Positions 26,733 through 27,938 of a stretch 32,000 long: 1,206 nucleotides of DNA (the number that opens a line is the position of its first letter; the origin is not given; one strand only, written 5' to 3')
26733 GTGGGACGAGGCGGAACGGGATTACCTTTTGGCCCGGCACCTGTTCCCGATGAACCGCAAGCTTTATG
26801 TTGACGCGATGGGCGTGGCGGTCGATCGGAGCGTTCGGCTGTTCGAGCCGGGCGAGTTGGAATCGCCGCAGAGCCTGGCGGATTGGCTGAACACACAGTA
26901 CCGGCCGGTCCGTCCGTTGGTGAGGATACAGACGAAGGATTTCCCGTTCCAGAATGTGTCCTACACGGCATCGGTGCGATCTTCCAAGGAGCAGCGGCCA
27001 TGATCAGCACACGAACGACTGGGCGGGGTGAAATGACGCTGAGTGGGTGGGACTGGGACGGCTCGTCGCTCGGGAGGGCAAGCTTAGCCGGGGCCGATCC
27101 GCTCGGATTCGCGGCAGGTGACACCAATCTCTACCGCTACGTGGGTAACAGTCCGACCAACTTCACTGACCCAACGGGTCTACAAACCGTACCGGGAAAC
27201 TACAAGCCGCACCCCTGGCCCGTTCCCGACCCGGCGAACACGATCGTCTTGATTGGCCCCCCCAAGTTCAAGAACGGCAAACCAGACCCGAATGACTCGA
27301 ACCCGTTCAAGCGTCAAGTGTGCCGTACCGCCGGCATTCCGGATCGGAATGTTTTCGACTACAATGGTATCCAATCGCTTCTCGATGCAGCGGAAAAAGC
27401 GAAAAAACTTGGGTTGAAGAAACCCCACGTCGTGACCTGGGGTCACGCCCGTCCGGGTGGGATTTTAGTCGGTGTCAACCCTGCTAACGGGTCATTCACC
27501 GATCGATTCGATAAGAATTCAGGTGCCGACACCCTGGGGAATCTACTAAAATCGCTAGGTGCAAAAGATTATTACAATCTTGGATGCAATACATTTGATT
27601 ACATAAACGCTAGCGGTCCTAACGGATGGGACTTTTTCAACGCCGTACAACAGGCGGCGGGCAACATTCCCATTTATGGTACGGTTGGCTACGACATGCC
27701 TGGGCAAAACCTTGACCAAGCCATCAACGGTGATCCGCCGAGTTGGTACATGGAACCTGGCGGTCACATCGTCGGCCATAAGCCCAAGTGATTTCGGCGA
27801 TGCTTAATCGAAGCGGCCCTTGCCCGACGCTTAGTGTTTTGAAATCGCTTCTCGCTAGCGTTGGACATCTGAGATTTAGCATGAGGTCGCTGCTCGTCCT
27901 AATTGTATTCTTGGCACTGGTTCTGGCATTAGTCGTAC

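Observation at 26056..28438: Transglutaminase-like protein, mini-Rhs toxin candidate and immunity candidate: a compact three-gene module with no visible delivery domain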

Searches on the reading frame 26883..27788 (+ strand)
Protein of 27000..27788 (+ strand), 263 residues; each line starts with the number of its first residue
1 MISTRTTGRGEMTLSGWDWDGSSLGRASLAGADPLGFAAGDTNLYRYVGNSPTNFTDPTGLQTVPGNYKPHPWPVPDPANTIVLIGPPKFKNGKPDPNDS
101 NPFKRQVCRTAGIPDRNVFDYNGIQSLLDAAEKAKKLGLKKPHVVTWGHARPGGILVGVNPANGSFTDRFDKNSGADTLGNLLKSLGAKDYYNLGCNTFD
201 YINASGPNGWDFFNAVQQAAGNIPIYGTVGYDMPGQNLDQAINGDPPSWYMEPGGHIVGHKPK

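Call 4: search_protein_families(library=pfam, proteins=[window:27000-27788:+, window:26883-27788:+], max_evalue=1)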
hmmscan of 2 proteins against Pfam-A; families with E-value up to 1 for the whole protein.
window:27000-27788:+ (263 aa): 1 family
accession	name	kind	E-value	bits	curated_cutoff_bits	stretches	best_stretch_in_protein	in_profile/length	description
PF16031.10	TonB_N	-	0.13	13.3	33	1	62-120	46-101/138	TonB polyproline region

window:26883-27788:+ (302 aa): 1 family
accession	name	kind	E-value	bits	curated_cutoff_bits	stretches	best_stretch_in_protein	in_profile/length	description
PF16031.10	TonB_N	-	0.15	13.1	33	1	101-159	46-101/138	TonB polyproline region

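Call 6: search_protein_families(library=ncbifam, proteins=[window:27000-27788:+], max_evalue=1)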
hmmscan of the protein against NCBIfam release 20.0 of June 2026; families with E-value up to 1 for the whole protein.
window:27000-27788:+ (263 aa): 1 family
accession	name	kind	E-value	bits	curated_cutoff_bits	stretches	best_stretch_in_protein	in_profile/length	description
TIGR03696.1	Rhs_assc_core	domain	1.2e-06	28.9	32.5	1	32-61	48-76/76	RHS repeat-associated core domain-containing protein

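Call 7: find_homologous_proteins(query=window:27000-27788:+, max_evalue=0.001)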
Query window:27000-27788:+ (263 aa): 201 proteins with E <= 0.001 among 802 candidates; the best 120 are listed.
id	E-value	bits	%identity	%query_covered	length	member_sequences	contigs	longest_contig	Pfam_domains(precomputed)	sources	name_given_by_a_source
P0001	4.4e-181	619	100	100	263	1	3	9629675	-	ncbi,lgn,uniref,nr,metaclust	ncbi:RHS repeat-associated core domain-containing protein [Singulisphaera acidiphila]|uniref:RHS rep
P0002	1.9e-37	147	38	98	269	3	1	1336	-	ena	-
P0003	2.0e-30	124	38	88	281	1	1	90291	-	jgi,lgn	-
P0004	2.1e-27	114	43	60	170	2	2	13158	-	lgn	-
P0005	1.2e-25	108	34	100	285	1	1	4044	-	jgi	jgi:hypothetical protein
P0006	9.3e-24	102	35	98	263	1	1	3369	-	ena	-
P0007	1.1e-22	99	37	75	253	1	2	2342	-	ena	-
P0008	8.1e-22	96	49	52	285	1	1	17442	-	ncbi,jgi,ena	-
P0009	1.0e-20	92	71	25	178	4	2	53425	-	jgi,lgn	-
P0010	1.6e-20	92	56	40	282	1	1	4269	-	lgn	-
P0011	4.2e-19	87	62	29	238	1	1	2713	-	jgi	jgi:hypothetical protein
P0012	3.2e-17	81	68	24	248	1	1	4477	-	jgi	jgi:hypothetical protein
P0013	4.7e-17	80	74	23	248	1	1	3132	-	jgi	jgi:hypothetical protein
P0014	7.6e-17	80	55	32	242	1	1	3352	-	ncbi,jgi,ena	jgi:hypothetical protein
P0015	1.1e-16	79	69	24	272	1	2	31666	-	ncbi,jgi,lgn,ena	-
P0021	6.6e-14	70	39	53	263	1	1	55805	-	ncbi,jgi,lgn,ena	-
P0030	3.2e-12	64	55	27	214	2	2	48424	-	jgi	-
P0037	2.0e-10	59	58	24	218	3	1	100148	-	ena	-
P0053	3.3e-7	48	53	24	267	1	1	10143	PF01510.31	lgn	-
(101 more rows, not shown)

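Call 10: find_encoding_contigs(protein=P0003, flank=8000, max_places=3)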
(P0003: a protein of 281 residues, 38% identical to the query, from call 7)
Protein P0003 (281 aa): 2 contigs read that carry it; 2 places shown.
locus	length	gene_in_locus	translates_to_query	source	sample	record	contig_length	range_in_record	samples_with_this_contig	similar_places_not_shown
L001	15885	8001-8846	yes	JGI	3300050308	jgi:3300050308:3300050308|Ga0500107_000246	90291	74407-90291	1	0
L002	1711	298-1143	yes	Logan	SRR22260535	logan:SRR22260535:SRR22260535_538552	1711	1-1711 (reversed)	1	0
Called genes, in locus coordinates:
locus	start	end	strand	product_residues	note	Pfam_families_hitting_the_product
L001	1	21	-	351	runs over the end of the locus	PF01968:Hydantoinase_A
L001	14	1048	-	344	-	PF18301:preATP-grasp_3, PF02655:ATP-grasp_3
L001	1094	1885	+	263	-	PF00977:His_biosynth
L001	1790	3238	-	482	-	PF01874:CitG, PF01242:PTPS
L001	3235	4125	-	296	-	PF14397:ATPgrasp_ST (faint), PF02655:ATP-grasp_3 (weak), PF08443:RimK, PF02955:GSH-S_ATP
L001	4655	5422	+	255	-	PF03006:HlyIII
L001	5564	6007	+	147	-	-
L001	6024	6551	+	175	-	PF18902:DUF5658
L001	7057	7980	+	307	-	PF13369:Transglut_core2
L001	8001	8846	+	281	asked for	-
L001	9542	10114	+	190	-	-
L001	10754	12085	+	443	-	PF01408:GFO_IDH_MocA, PF22725:GFO_IDH_MocA_C3 (weak)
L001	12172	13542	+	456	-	PF00232:Glyco_hydro_1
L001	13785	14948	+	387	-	PF01924:HypD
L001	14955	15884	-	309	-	?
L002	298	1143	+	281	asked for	-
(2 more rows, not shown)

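Call 11: find_encoding_contigs(protein=P0021, flank=8000, max_places=3)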
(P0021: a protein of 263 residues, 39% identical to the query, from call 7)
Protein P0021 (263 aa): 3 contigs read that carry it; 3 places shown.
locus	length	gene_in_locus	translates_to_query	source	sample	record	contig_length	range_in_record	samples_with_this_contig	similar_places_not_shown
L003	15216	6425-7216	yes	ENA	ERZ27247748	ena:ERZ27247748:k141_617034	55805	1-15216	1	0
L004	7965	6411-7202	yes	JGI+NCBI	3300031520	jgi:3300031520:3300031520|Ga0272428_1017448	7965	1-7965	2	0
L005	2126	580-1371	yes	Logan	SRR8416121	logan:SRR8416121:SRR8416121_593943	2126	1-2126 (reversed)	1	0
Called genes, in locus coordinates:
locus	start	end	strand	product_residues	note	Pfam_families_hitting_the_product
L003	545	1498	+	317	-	PF00149:Metallophos, PF12850:Metallophos_2 (faint)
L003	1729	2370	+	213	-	PF02811:PHP, PF13263:PHP_C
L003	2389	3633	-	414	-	PF01694:Rhomboid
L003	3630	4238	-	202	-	PF08819:DUF1802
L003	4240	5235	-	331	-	PF01210:NAD_Gly3P_dh_N, PF02558:ApbA (weak), PF03807:F420_oxidored (weak), PF07479:NAD_Gly3P_dh_C, PF20618:GPD_NAD_C_bact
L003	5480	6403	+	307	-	PF13369:Transglut_core2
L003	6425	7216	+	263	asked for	-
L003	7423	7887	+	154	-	-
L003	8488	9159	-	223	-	PF00702:Hydrolase, PF13419:HAD_2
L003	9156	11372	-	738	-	PF01804:Penicil_amidase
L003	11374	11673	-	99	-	PF03626:COX4_pro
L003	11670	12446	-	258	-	PF00510:COX3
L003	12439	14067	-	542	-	PF00115:COX1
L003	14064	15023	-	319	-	PF13473:Cupredoxin_1 (weak), PF00116:COX2, PF00034:Cytochrom_C (weak)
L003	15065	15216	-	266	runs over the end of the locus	PF02630:SCO1-SenC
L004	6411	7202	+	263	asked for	-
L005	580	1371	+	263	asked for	-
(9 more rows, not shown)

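Call 12: find_encoding_contigs(protein=P0037, flank=6000, max_places=2)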
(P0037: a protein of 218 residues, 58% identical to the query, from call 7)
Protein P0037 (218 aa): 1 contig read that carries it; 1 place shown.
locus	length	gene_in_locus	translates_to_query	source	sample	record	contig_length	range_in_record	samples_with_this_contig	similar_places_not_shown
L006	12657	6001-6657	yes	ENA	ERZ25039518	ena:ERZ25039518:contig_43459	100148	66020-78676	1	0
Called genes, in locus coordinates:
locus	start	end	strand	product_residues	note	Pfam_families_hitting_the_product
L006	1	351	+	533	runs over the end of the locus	PF01514:YscJ_FliF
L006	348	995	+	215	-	PF14841:FliG_M (faint), PF14842:FliG_N, PF01706:FliG_C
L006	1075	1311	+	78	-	-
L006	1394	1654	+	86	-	PF04347:FliO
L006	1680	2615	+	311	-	PF00813:FliP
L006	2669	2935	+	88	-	PF01313:Bac_export_3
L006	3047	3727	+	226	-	PF01311:Bac_export_1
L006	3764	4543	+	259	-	PF01312:Bac_export_2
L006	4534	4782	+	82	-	-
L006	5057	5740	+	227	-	PF13369:Transglut_core2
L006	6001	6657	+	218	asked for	-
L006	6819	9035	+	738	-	PF23414:Beta-prop_EML_2, PF24796:WDR55, PF24807:WD40_CDC20-Fz, PF24105:Beta-prop_CAF1B_HIR1, PF24814:WD40_Prp19, PF25173:Beta-prop_WDR3_1st, PF25174:Beta-prop_THOC3, PF25175:Beta-prop_WDR5, +99 more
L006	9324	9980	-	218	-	PF13701:DDE_Tnp_1_4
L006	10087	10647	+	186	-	-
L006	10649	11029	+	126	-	-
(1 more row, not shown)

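Call 13: find_encoding_contigs(protein=P0030, flank=6000, max_places=2)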
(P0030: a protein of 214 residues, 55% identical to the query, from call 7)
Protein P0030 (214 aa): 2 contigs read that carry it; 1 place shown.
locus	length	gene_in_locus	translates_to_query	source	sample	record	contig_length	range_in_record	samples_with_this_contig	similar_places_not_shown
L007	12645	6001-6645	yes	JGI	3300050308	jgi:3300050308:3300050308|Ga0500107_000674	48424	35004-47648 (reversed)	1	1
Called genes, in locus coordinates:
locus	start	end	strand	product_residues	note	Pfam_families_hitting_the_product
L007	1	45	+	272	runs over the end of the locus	?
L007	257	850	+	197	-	PF01656:CbiA, PF07015:VirC1 (weak), PF09140:MipZ (faint), PF10609:ParA (weak), PF13614:AAA_31 (weak)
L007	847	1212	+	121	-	-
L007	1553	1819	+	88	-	-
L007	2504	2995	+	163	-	-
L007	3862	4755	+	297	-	-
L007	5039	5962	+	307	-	PF13369:Transglut_core2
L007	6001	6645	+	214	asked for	-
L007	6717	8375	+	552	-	-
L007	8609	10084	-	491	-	-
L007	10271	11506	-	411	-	-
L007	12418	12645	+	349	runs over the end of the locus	-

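Call 14: find_encoding_contigs(protein=P0015, flank=6000, max_places=2)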
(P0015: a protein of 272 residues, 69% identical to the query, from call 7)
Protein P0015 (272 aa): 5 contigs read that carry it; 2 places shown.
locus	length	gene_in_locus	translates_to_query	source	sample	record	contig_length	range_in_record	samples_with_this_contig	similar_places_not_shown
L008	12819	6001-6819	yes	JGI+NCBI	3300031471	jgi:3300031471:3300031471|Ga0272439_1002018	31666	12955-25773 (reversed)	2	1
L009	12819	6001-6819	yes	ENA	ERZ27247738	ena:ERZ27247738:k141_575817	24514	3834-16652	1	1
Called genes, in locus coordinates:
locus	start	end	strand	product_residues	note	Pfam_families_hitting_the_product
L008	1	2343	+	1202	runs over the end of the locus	PF25023:TEN_YD-shell (weak), PF05593:RHS_repeat, PF25023:TEN_YD-shell, PF05593:RHS_repeat (weak), PF25023:TEN_YD-shell (weak), PF05593:RHS_repeat (weak), PF25023:TEN_YD-shell (weak), PF05593:RHS_repeat (weak)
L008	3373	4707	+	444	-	PF13546:DDE_5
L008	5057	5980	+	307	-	PF13369:Transglut_core2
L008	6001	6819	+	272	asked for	-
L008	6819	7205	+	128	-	-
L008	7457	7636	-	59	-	-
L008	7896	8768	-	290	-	-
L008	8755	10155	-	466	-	PF01966:HD (weak), PF13286:HD_assoc (faint)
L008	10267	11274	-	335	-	PF00589:Phage_integrase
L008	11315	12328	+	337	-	-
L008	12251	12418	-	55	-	-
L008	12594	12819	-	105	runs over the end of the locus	-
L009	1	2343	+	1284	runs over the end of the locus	-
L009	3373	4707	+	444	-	PF13546:DDE_5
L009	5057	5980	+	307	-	PF13369:Transglut_core2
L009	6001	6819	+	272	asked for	-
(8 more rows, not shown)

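Call 18: search_protein_families(library=padloc, proteins=[window:27000-27788:+], max_evalue=1)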
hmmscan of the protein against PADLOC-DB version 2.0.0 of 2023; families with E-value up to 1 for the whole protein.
window:27000-27788:+ (263 aa): 0 families

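Call 36: find_encoding_contigs(protein=P0005, flank=4000, max_places=2)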
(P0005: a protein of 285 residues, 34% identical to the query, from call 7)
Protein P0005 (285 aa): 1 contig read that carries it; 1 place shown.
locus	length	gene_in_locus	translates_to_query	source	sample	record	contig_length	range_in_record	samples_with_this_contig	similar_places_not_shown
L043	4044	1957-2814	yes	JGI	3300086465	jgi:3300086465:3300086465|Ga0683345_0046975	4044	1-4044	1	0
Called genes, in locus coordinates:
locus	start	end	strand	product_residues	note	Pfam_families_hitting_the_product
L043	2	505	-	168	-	?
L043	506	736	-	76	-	-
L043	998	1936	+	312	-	PF13369:Transglut_core2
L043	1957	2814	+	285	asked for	-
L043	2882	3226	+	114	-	-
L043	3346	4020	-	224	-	PF00239:Resolvase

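Call 40: search_protein_families(library=pfam, alignment_id=A5, max_evalue=0.01)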
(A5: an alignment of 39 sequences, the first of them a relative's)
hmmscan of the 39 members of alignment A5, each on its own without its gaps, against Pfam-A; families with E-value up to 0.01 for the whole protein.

A. member 1, P0008 (285 aa): 0 families

B. families by the number of members that match (of 39 scanned): 15 families
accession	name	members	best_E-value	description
PF14464.11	Prok-JAB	2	4e-05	Prokaryotic homologs of the JAB domain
PF01510.30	Amidase_2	1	3.3e-17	N-acetylmuramoyl-L-alanine amidase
PF20551.3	DUF6765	1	1.1e-11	Family of unknown function (DUF6765)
PF10908.13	Tlde1_dom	1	1.3e-09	Tlde1 domain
PF03412.21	Peptidase_C39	1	1.2e-08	Peptidase C39 family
PF13529.12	Peptidase_C39_2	1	5.9e-06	Peptidase_C39 like family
PF03782.22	AMOP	1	1.3e-05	AMOP domain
PF12385.14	Peptidase_C70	1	3.5e-05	Papain-like cysteine protease AvrRpt2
PF09778.15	Guanylate_cyc_2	1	8.5e-05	Guanylylate cyclase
PF15643.12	Tox-PL-2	1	0.00064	Papain fold toxin 2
PF14412.12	AHH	1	0.0016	A nuclease family of the HNH/ENDO VII superfamily with conserved AHH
PF04451.17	Capsid_NCLDV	1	0.0044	Large eukaryotic DNA virus major capsid protein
PF13816.12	Dehydratase_hem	1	0.007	Haem-containing dehydratase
PF17780.6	OCRE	1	0.0072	OCRE domain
PF24313.1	Paratox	1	0.0079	Paratox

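Call 41: predict_structure(alignment_id=A4)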
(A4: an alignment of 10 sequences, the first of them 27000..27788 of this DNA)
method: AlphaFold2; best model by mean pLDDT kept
length: 263 residues; sequences in the alignment: 10
mean_pLDDT: 56.4   pTM: 0.60
mean pLDDT of the five models: 56.4, 55.6, 55.3, 53.3, 52.9
residues with pLDDT >= 90: 34; 70-90: 56; 50-70: 52; < 50: 121
segments of 3 or more residues with pLDDT < 50: 1-72, 157-172, 202-207, 230-255
pLDDT, mean of each block of 10 residues (from residue 1): 30 27 31 32 30 32 32 67 80 60 72 88 81 94 81 49 37 68 91 66 47 78 73 36 34 50 56
secondary structure, 60 per line:
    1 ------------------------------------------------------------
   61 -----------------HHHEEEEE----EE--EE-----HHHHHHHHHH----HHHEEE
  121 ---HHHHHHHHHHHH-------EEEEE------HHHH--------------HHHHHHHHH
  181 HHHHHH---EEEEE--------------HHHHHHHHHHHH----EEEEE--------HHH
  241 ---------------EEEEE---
elements in order: E81-85 H101-110 E118-120 H124-135 E143-147 H154-157 H172-186 E190-194 H209-220 E225-229 E256-260

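Call 47: fold_search(model_id=the predicted structure, library=pdb)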
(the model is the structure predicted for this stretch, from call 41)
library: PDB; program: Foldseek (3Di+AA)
matches with E <= 10: 1571; with E <= 0.001: 0
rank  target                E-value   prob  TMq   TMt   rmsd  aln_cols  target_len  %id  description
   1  3qq0_C                3.0e-03  0.38  0.18  0.19   9.9       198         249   17  Crystal structure of a deletion mutant (N59) of 3-deoxy-D-manno-octulosonate 8-phosphate synthase (KDO8PS) from Neisse (released 2011-04-13)
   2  9mke_B                3.2e-03  0.94  0.33  0.25   8.7       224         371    9  Crystal structure of MALT1 in complex with an allosteric inhibitor (released 2025-10-29)
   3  4f4e_A                3.4e-03  0.99  0.31  0.22   4.5       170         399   14  Crystal structure of Aromatic-amino-acid aminotransferase from Burkholderia pseudomallei covalently bound to pyridoxal (released 2012-05-23)
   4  2pzk_B                4.9e-03  0.89  0.29  0.25   6.9       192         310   13  Crystal structure of the Bordetella bronchiseptica enzyme WbmG in complex with NAD (released 2007-10-02)
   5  7bxp_A                5.6e-03  0.97  0.28  0.20   6.5       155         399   13  2-amino-3-ketobutyrate CoA ligase from Cupriavidus necator (released 2021-04-21)
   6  4jtg_A                5.6e-03  0.30  0.17  0.17  10.6       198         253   14  Crystal structure of F114R/R117A mutant of 3-deoxy-D-manno-octulosonate 8-phosphate synthase (KDO8PS) from Neisseria m (released 2013-06-26)
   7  4jti_C                6.0e-03  0.30  0.18  0.18  10.6       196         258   13  Crystal structure of F114R/R117Q/F139G mutant of 3-deoxy-D-manno-octulosonate 8-phosphate synthase (KDO8PS) from Neiss (released 2013-06-26)
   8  3stc_B                7.7e-03  0.23  0.17  0.17  10.1       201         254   15  Crystal structure of loop 7 truncated mutant of 3-deoxy-D-manno-octulosonate 8-phosphate synthase (KDO8PS) from Neisse (released 2011-11-23)
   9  4jth_D                8.2e-03  0.23  0.16  0.16  11.0       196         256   15  Crystal structure of F114R/R117Q mutant of 3-deoxy-D-manno-octulosonate 8-phosphate synthase (KDO8PS) from Neisseria m (released 2013-06-26)
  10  4jti_B                9.3e-03  0.30  0.17  0.18  11.0       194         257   14  Crystal structure of F114R/R117Q/F139G mutant of 3-deoxy-D-manno-octulosonate 8-phosphate synthase (KDO8PS) from Neiss (released 2013-06-26)
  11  4m9r_A                1.1e-02  0.91  0.30  0.31   8.4       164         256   13  Crystal structure of CED-3 (released 2013-10-09)
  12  7anc_A                1.1e-02  0.80  0.28  0.23   7.0       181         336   14  MlghC, GDP-mannoheptose C4 reductase from Campylobacter jejuni with NADP bound (released 2020-10-21)
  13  4tlb_E                1.1e-02  0.82  0.29  0.33   6.2       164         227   13  Crystal structure of N-terminal C1 domain of KaiC (released 2015-07-01)
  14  3stc_C                1.1e-02  0.23  0.18  0.18   9.9       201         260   16  Crystal structure of loop 7 truncated mutant of 3-deoxy-D-manno-octulosonate 8-phosphate synthase (KDO8PS) from Neisse (released 2011-11-23)
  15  3qpz_C                1.2e-02  0.23  0.18  0.19   9.9       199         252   18  Crystal structure of the N59A mutant of the 3-deoxy-d-manno-octulosonate 8-phosphate synthase (KDO8PS) from Neisseria  (released 2011-04-13)
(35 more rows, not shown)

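Call 80: find_encoding_contigs(protein=P0053, flank=4000, max_places=2)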
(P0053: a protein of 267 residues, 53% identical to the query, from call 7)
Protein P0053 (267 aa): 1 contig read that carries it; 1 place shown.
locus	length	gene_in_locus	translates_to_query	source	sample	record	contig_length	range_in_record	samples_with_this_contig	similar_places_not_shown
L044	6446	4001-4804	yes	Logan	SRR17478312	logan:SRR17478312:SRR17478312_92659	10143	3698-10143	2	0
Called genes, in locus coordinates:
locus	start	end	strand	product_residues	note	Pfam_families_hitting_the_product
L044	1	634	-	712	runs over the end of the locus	PF09586:YfhO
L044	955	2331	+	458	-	PF00072:Response_reg, PF00158:Sigma54_activat, PF00493:MCM (weak), PF01078:Mg_chelatase (faint), PF14532:Sigma54_activ_2, PF07728:AAA_5, PF25601:AAA_lid_14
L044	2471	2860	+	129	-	-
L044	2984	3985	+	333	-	-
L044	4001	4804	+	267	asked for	PF01510:Amidase_2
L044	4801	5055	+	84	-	-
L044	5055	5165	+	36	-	-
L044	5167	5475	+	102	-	-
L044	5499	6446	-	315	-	?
